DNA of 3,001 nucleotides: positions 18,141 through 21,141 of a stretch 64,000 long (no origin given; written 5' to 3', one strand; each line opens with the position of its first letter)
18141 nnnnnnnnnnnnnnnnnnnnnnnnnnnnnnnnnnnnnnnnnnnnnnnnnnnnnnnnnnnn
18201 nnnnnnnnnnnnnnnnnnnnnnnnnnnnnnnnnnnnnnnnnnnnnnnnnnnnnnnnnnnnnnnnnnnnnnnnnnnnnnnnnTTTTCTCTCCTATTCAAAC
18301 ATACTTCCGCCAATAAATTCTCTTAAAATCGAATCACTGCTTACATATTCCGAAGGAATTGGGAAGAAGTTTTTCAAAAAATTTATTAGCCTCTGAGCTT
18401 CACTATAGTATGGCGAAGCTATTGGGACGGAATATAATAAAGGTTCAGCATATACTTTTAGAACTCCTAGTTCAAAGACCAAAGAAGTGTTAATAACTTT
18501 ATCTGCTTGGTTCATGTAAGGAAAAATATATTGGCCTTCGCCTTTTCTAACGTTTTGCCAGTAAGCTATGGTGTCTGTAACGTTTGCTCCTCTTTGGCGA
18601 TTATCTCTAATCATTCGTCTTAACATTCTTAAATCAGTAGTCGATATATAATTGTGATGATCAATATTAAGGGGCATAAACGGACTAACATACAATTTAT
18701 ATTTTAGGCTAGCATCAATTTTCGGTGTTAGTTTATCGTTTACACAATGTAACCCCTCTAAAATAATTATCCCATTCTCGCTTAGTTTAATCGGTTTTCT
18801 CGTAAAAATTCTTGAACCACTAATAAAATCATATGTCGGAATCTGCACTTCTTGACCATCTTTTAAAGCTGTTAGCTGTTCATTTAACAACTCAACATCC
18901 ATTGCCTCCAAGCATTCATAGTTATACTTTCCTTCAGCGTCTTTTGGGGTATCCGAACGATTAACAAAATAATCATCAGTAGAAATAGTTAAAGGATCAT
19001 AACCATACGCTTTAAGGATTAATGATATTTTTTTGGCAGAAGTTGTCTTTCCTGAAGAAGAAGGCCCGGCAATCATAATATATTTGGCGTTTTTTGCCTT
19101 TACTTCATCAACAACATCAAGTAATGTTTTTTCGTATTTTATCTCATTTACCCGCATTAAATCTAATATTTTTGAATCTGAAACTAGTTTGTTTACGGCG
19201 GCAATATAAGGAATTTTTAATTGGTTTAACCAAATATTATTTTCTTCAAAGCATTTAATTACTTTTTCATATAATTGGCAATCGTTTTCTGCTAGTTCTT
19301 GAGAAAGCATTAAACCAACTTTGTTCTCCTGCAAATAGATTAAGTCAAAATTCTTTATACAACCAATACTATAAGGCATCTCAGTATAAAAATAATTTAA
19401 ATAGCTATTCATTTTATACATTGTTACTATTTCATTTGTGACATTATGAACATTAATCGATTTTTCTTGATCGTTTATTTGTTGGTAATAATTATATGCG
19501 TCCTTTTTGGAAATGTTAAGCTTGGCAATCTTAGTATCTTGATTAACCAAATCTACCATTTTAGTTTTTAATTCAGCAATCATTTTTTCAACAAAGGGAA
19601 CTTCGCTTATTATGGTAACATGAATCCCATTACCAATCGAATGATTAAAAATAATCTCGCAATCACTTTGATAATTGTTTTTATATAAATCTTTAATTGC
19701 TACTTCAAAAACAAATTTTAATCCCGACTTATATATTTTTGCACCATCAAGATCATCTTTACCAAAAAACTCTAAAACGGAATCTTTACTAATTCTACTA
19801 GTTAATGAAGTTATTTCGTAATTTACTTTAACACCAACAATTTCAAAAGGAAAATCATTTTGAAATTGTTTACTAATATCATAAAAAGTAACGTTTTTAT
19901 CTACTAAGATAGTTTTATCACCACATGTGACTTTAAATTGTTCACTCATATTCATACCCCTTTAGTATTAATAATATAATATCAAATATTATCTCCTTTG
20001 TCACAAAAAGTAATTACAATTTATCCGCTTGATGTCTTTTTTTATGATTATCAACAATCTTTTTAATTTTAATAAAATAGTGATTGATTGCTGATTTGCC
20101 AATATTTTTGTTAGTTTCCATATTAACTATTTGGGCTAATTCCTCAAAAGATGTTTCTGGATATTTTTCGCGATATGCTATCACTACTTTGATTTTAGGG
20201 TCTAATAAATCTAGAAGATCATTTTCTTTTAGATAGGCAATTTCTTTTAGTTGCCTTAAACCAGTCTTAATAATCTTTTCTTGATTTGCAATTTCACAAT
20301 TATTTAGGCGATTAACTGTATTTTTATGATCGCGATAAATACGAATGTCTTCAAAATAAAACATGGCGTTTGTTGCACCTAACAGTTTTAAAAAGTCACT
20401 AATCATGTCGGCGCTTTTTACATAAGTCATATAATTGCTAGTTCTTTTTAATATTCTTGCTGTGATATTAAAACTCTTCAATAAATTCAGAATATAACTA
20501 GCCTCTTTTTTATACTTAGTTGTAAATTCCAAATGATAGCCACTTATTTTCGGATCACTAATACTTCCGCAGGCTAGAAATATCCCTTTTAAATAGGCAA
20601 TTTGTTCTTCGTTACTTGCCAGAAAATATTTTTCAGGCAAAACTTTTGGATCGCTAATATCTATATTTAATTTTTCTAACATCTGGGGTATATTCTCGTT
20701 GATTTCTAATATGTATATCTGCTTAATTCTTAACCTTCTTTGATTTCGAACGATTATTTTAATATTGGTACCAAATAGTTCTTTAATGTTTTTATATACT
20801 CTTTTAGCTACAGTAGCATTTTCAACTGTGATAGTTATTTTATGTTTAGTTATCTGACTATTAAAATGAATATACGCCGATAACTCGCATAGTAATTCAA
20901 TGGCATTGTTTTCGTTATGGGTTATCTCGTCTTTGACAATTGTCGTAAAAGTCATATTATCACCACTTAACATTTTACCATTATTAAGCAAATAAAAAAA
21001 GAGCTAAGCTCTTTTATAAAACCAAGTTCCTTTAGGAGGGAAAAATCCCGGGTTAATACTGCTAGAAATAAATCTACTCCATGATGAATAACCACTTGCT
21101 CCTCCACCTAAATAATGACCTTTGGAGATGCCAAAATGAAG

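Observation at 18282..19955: A 554-aa TGS-domain / uridine-kinase fusion gene heads the gap operon where cggR normally sits, and is translationally coupled to gap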

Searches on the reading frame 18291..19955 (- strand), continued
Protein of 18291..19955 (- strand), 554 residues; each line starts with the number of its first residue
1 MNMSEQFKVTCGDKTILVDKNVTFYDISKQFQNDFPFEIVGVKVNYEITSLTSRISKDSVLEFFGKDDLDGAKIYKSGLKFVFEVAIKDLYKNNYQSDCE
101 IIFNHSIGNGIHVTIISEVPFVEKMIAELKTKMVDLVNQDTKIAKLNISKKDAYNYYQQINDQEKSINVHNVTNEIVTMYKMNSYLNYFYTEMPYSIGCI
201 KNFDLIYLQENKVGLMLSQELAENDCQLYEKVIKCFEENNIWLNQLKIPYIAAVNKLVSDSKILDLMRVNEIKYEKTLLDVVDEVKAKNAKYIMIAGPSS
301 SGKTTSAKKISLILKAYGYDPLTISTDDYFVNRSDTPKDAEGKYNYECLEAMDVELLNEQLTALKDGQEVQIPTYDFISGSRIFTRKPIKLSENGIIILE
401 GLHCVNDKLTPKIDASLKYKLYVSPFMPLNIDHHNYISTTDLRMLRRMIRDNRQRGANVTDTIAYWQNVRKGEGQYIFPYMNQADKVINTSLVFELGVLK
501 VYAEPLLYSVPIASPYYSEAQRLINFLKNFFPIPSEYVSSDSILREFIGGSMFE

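Call 80: search_protein_families(library=pfam, proteins=[L041:8010-10121:+, L041:10342-11352:+, L034:7449-8447:+, L048:7979-8608:+, L029:7714-10074:-], max_evalue=0.001)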
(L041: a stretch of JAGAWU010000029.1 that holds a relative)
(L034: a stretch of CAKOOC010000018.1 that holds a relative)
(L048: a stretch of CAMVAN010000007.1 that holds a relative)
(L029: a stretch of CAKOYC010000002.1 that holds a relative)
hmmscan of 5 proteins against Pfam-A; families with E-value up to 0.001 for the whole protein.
L041:8010-10121:+ (703 aa): 6 families
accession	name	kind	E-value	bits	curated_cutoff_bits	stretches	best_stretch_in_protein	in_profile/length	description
PF00773.25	RNB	-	1.2e-115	386.7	29.3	1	243-570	1-325/326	RNB domain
PF17876.7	CSD2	-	6.3e-27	93.9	26.2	2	149-221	2-74/74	Cold shock domain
PF08206.17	OB_RNB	-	6.7e-22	77.4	24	1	71-128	1-58/58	Ribonuclease B OB domain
PF00575.29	S1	-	2.3e-11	44.3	22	1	620-699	4-73/74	S1 RNA binding domain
PF22896.3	OB_RNR_1st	-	2.6e-05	24.7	28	1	37-116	15-93/99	Ribonuclease R, OB first domain, N-terminal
PF25049.1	OB_HELZ2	-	3.8e-05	23.9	29.3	0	97-133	51-89/90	3'-5' exoribonuclease HELZ2, OB-fold domain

L041:10342-11352:+ (336 aa): 1 family
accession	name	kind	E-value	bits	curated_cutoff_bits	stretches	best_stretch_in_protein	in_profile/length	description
PF09587.15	PGA_cap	-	7.3e-63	212.9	27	1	1-244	4-255/255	Bacterial capsule synthesis protein PGA_cap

L034:7449-8447:+ (332 aa): 0 families

L048:7979-8608:+ (209 aa): 2 families
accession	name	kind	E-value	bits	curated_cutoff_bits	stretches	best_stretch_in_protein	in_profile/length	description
PF11611.13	DUF4352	-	1.7e-13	51.4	25.9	1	80-199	1-119/122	Domain of unknown function (DUF4352)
PF16729.10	DUF5067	-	7.3e-08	32.9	27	1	66-192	2-124/126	Domain of unknown function (DUF5067)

L029:7714-10074:- (786 aa): 4 families
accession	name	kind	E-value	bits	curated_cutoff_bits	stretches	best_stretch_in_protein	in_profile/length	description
PF09364.15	XFP_N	-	1.5e-173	577.1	23.7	1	4-360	3-363/364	XFP N-terminal domain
PF09363.15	XFP_C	-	5.9e-92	307.1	23.4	1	575-775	1-202/202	XFP C-terminal domain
PF03894.20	XFP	-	1.3e-81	273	22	1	390-564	2-177/177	D-xylulose 5-phosphate/D-fructose 6-phosphate phosphoketolase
PF02779.29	Transket_pyr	-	0.00029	21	27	1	388-492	6-99/174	Transketolase, pyrimidine binding domain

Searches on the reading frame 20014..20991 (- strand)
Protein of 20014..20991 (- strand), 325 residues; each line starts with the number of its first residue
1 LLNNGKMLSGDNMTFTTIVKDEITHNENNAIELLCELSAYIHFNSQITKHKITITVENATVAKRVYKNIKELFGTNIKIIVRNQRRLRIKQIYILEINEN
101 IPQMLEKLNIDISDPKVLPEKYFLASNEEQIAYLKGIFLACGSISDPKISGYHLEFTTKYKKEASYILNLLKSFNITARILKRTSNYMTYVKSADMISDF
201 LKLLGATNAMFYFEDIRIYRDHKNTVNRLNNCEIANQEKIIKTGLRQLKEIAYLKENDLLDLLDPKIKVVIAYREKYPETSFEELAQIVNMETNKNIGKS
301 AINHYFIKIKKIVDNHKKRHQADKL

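Call 4: search_protein_families(library=pfam, proteins=[window:20014-20991:-], max_evalue=0.1)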
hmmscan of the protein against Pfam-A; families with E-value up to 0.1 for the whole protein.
window:20014-20991:- (325 aa): 4 families
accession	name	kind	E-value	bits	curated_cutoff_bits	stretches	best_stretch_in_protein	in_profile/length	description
PF14527.11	LAGLIDADG_WhiA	-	3e-28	98.2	23.2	1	132-222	3-92/93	WhiA LAGLIDADG-like domain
PF02650.20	HTH_WhiA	-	4.3e-24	85.2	27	1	226-312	1-83/84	WhiA C-terminal HTH domain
PF10298.14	WhiA_N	-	9.6e-18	64.5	23.4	1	35-110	6-85/86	WhiA N-terminal LAGLIDADG-like domain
PF14528.11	LAGLIDADG_3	-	5.5e-05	23.8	22.5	1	128-202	1-79/82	LAGLIDADG-like domain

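Call 5: search_protein_families(library=ncbifam, proteins=[window:20014-20991:-], max_evalue=0.1)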
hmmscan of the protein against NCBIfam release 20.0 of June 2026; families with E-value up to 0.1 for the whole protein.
window:20014-20991:- (325 aa): 3 families
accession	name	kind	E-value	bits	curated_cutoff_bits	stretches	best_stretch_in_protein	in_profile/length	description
TIGR00647.1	DNA_bind_WhiA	equivalog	7.1e-67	225.8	44.1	1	17-314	2-304/304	DNA-binding protein WhiA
NF005852.0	PRK07773.1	equivalog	0.00055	18.3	780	1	34-226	509-716/886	replicative DNA helicase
NF038098.1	GyrA_w_intein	exception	0.0039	15.1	1850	1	10-193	216-400/1232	intein-containing DNA gyrase subunit A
